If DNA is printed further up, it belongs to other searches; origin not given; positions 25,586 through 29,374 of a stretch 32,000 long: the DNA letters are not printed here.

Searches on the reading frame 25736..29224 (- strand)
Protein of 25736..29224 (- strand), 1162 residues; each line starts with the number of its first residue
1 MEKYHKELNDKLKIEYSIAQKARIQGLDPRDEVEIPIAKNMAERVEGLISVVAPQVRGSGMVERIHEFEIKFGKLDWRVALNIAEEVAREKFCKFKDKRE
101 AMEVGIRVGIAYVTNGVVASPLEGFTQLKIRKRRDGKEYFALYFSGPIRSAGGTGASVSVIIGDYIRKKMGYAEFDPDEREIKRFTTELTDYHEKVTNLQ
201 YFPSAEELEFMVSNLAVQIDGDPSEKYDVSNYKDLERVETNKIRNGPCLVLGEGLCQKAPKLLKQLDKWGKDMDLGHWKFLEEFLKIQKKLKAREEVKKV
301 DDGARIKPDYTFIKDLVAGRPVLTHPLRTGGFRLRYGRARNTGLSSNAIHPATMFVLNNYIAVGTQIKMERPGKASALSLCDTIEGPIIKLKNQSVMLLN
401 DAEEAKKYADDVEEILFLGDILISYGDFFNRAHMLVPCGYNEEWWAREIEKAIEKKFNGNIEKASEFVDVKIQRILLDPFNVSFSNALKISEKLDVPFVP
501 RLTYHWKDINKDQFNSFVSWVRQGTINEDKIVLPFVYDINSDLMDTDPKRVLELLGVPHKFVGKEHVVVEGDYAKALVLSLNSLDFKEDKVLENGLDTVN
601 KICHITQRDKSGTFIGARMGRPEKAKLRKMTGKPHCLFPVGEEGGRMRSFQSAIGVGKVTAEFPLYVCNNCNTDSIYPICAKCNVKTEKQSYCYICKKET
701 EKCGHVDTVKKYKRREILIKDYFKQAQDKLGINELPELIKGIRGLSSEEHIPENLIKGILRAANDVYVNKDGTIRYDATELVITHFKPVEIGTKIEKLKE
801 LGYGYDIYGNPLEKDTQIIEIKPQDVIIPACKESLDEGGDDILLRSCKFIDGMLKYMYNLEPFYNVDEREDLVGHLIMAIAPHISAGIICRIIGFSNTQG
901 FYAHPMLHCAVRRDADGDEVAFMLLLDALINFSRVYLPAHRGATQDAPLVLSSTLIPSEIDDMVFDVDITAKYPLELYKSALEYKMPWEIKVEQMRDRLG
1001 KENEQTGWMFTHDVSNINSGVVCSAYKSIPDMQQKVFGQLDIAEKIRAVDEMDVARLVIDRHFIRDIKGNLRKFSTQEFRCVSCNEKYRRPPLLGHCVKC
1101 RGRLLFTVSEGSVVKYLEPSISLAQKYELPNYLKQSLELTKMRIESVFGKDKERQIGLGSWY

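Call 29: list_cluster_members(proteins=[window:25736-29224:-, window:24136-25539:-, window:25523-25666:-, window:23574-24170:-, window:22316-23512:+, window:29225-30727:-, window:14953-16461:+])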
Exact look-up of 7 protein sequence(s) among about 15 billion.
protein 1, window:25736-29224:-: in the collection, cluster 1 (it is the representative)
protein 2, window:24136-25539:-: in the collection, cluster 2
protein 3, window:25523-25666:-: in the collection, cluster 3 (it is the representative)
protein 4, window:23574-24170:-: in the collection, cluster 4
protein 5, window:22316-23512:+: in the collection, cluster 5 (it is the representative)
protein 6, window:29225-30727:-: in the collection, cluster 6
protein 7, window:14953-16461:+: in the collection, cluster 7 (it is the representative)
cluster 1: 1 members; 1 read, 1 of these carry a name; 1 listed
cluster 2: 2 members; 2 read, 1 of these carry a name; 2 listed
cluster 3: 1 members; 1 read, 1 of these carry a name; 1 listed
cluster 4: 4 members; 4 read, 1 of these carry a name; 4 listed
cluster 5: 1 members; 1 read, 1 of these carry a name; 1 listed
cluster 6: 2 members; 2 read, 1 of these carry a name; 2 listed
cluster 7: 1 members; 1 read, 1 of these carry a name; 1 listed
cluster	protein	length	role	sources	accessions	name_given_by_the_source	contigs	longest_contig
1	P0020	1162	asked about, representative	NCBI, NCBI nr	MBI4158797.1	DNA polymerase II large subunit [Candidatus Woesearchaeota archaeon]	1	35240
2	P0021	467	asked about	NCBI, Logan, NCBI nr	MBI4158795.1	protein kinase [Candidatus Woesearchaeota archaeon]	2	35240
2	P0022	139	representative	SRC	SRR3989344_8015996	-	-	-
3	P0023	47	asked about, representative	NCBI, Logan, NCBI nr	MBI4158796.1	hypothetical protein HY500_00885 [Candidatus Woesearchaeota archaeon] | hypothetical protein [Candidatus Woesearchaeota archaeon]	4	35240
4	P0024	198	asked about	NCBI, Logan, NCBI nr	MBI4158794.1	ATP-binding cassette domain-containing protein [Candidatus Woesearchaeota archaeon]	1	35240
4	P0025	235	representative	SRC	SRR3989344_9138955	-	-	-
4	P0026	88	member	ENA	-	-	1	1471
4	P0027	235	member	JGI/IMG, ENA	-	-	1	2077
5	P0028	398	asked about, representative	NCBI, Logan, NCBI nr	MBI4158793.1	tripartite tricarboxylate transporter permease [Candidatus Woesearchaeota archaeon]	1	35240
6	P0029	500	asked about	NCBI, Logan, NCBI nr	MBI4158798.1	DNA-directed DNA polymerase II small subunit [Candidatus Woesearchaeota archaeon]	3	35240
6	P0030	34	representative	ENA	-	-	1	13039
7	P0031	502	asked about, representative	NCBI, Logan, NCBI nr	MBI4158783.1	DEAD/DEAH box helicase [Candidatus Woesearchaeota archaeon]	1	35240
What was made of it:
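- Checked: The small ORF is annotated in GenBank as hypothetical protein HY500_00885, MBI4158796.1 (call 29).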

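Call 32: find_encoding_contigs(protein=P0027, flank=5000, max_places=3)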
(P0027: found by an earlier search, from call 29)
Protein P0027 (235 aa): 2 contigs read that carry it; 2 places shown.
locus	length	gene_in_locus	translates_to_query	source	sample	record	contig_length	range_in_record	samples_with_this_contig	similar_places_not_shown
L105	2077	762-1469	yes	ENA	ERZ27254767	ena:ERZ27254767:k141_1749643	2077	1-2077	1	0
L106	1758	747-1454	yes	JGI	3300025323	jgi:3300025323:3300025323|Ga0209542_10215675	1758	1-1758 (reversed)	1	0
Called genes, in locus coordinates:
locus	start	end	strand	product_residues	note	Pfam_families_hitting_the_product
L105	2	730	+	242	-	?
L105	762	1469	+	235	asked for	PF00005:ABC_tran, PF02463:SMC_N (faint), PF13304:AAA_21 (weak)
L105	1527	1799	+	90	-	-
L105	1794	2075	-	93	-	?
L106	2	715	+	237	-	?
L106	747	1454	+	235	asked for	PF00005:ABC_tran, PF02463:SMC_N (faint), PF13304:AAA_21 (weak)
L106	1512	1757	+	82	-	?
